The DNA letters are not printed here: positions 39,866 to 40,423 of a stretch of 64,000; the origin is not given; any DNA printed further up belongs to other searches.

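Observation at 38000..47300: Unclassified Cys-containing ~60-aa module (G-x-V-x-Y-x-GGG-x-IGGL-x-G-x-YYV...IQLA-x-T-x-C-x-ATGTC)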

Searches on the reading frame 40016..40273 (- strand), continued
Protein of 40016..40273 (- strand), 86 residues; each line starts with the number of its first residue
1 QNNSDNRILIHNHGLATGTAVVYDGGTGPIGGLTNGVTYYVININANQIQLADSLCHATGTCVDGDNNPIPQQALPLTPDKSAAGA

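Call 92: search_protein_families(library=ncbifam, proteins=[P0010, P0011], max_evalue=0.001)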
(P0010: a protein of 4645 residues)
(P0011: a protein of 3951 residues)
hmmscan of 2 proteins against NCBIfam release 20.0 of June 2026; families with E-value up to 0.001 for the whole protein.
P0010 (4645 aa): 1 family
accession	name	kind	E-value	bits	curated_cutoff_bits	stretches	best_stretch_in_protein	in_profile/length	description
NF012209.1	LEPR-8K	domain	0.00024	20.6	17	1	7-24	1-18/24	LEPR-XLL domain-containing protein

P0011 (3951 aa): 1 family
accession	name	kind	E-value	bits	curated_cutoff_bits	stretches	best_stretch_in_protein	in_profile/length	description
NF012206.1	LktA_tand_53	repeat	2.4e-220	712.9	50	25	1915-1966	2-53/53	tandem repeat-containing filamentous protein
